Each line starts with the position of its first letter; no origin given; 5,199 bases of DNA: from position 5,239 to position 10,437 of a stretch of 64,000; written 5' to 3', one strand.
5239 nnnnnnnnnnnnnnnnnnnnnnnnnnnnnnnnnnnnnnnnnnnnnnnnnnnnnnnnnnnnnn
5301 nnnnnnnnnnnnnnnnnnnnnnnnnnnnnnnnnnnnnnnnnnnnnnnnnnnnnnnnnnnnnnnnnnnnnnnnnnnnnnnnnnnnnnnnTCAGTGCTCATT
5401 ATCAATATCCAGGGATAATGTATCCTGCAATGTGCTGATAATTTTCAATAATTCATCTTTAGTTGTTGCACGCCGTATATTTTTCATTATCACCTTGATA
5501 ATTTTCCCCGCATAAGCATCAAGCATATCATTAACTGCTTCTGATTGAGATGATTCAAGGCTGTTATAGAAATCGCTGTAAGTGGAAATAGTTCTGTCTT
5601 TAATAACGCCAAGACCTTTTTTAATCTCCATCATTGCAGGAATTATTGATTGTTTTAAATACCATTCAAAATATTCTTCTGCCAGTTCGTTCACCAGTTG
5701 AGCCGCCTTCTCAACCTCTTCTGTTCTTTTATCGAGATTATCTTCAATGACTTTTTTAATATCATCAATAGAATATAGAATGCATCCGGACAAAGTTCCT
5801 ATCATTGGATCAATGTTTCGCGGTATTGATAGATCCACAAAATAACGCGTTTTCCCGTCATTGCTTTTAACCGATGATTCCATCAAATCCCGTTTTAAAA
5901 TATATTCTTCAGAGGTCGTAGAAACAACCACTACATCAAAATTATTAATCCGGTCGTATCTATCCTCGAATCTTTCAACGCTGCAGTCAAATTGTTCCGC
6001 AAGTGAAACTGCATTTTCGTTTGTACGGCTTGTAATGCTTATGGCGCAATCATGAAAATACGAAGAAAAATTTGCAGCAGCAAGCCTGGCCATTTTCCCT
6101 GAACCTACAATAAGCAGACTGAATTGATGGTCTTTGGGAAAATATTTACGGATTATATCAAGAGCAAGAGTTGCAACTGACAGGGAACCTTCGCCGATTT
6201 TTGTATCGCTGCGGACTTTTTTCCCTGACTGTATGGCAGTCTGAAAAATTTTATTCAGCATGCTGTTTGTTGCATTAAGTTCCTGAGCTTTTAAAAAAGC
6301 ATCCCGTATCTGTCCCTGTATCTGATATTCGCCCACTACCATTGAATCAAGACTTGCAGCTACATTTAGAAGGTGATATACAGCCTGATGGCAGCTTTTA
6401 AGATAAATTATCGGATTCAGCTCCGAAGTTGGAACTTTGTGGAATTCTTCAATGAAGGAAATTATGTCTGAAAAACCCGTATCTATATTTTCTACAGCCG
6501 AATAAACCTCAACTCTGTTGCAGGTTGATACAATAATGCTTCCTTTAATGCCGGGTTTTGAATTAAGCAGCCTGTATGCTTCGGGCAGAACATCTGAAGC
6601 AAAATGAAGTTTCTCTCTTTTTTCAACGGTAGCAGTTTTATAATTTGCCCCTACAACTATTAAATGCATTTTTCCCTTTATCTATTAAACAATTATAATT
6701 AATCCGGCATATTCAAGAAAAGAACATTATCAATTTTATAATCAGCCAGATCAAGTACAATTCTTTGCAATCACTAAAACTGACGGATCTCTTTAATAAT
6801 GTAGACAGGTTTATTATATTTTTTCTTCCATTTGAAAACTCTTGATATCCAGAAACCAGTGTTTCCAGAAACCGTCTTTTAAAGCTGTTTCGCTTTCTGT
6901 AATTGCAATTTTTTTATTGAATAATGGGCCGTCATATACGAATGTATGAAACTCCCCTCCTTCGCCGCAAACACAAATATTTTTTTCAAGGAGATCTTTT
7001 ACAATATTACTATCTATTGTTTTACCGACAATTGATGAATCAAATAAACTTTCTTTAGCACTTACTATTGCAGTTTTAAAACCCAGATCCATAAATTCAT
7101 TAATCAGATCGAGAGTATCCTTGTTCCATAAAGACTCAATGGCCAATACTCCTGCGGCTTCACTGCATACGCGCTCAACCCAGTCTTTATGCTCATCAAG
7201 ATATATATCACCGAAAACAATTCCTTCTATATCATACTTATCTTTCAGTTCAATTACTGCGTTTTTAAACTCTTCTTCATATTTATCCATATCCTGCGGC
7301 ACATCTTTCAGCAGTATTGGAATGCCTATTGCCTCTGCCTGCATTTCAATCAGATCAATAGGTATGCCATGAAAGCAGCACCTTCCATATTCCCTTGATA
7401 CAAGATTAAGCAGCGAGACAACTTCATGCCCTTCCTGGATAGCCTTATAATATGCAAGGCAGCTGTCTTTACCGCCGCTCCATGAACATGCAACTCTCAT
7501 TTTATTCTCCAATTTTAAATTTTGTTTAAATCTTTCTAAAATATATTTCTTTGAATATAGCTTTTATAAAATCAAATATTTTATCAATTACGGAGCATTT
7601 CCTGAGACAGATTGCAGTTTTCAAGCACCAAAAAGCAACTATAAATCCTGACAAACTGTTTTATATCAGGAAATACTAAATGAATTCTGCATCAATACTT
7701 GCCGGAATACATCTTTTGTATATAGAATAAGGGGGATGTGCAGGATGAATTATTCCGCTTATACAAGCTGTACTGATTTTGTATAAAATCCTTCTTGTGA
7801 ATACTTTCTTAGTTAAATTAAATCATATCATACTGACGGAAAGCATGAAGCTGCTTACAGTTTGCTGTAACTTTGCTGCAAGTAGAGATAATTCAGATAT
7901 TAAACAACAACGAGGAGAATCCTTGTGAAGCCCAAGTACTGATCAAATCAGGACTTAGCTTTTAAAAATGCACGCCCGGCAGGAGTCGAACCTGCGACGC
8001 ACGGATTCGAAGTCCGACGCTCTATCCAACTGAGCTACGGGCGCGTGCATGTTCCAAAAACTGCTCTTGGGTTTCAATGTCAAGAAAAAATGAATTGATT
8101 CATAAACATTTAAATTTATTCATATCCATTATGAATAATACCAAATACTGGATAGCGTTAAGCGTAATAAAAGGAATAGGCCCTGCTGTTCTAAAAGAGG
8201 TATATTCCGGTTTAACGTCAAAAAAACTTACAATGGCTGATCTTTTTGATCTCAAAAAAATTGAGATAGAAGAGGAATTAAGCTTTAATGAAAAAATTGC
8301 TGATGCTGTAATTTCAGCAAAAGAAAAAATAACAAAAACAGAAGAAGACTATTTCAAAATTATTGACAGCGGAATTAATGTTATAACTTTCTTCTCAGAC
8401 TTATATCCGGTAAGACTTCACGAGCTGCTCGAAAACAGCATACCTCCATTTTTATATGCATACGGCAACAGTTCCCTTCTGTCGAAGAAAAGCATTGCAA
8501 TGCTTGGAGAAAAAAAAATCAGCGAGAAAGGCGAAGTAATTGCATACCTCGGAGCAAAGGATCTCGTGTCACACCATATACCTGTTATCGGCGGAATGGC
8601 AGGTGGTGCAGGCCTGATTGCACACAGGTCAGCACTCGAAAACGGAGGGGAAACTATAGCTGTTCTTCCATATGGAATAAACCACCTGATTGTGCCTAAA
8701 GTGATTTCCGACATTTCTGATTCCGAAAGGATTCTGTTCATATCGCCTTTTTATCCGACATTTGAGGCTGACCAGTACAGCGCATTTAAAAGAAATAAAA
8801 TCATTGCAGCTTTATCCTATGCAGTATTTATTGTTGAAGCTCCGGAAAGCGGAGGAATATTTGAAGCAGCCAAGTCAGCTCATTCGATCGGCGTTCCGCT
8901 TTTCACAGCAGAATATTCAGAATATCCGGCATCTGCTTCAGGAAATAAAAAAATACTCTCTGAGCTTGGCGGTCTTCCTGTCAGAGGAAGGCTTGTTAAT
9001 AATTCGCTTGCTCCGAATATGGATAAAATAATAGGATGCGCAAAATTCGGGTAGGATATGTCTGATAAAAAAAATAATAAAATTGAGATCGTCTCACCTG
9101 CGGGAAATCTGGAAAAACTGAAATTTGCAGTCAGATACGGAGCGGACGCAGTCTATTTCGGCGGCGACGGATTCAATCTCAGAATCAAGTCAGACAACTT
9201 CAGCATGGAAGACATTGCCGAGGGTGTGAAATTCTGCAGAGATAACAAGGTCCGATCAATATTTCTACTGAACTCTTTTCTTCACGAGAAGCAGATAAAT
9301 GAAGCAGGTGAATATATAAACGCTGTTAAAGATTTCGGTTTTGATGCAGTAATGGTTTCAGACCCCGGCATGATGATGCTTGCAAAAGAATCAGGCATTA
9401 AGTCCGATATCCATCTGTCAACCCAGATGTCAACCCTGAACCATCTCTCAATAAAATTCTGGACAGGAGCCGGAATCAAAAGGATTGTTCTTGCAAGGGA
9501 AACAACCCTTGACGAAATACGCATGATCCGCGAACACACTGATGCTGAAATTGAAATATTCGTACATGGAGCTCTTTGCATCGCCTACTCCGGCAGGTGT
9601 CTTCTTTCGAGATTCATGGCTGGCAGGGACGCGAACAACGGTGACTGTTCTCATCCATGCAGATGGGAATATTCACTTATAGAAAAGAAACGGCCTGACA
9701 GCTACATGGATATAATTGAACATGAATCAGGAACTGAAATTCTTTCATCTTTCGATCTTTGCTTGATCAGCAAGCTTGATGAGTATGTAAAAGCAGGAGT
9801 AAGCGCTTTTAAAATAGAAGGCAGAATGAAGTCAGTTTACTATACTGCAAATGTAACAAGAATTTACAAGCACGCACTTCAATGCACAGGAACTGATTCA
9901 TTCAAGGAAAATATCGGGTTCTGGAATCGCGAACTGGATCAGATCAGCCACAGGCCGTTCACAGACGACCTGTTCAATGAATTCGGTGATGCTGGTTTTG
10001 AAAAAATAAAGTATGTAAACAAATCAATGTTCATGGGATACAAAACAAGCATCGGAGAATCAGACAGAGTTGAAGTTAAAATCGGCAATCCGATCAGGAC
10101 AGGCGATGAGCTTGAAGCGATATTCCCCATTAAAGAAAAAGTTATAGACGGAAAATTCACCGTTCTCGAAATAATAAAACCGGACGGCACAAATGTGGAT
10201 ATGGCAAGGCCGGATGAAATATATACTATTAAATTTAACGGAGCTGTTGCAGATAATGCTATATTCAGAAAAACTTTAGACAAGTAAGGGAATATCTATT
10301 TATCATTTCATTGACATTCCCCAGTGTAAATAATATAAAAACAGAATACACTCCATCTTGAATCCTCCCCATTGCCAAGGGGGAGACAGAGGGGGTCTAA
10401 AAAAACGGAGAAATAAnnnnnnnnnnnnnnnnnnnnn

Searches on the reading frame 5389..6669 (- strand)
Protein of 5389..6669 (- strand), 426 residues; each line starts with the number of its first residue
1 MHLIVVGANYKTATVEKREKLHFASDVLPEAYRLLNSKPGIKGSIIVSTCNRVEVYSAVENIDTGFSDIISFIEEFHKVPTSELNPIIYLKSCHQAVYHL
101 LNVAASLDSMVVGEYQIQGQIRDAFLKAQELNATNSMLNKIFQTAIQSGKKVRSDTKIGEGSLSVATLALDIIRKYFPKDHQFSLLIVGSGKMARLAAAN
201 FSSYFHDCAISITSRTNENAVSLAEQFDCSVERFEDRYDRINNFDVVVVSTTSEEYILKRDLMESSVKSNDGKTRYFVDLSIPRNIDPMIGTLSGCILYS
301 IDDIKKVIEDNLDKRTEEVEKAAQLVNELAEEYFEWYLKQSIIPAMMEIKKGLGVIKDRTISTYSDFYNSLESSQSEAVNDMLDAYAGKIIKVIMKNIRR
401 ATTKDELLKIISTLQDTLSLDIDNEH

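Call 47: search_protein_families(library=pfam, proteins=[window:5389-6669:-])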
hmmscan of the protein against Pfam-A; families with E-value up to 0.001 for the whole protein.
window:5389-6669:- (426 aa): 4 families
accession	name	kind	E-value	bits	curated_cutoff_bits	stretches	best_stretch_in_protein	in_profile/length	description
PF05201.20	GlutR_N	-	1.6e-47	161.5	27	1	6-156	1-151/151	Glutamyl-tRNAGlu reductase, N-terminal domain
PF01488.26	Shikimate_DH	-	4e-29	101.9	24.3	1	174-307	4-138/138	Shikimate / quinate 5-dehydrogenase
PF00745.25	GlutR_dimer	-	1.6e-07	32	22.9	1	321-414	1-96/99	Glutamyl-tRNAGlu reductase, dimerisation domain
PF02423.21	OCD_Mu_crystall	-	0.00016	21.2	24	1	174-265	121-217/314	Ornithine cyclodeaminase/mu-crystallin family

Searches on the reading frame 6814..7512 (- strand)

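Call 11: search_protein_families(library=pfam, proteins=[window:6814-7512:-])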
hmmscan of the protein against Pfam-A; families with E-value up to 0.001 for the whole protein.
window:6814-7512:- (232 aa): 1 family
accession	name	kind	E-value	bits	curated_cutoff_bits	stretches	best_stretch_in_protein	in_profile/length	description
PF01902.24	Diphthami_syn_2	-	5.6e-55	186.7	23.2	1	5-226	1-217/219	Diphthamide synthase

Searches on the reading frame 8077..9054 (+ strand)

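Call 11: search_protein_families(library=pfam, proteins=[window:8077-9054:+])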
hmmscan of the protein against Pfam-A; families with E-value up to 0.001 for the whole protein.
window:8077-9054:+ (325 aa): 1 family
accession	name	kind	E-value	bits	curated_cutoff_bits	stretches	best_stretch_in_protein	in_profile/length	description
PF02481.21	DNA_processg_A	-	1e-36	126.6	29.6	1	97-295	4-204/212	DNA recombination-mediator protein A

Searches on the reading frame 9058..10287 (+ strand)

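Call 47: search_protein_families(library=pfam, proteins=[window:9058-10287:+])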
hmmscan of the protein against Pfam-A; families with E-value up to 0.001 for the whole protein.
window:9058-10287:+ (409 aa): 2 families
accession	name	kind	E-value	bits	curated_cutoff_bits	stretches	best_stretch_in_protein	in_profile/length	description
PF01136.24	Peptidase_U32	-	3.6e-82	275.6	22.4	1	81-306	2-227/233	Peptidase family U32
PF16325.11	Peptidase_U32_C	-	5.5e-06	26.9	28.2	1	324-404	4-83/83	Peptidase family U32 C-terminal domain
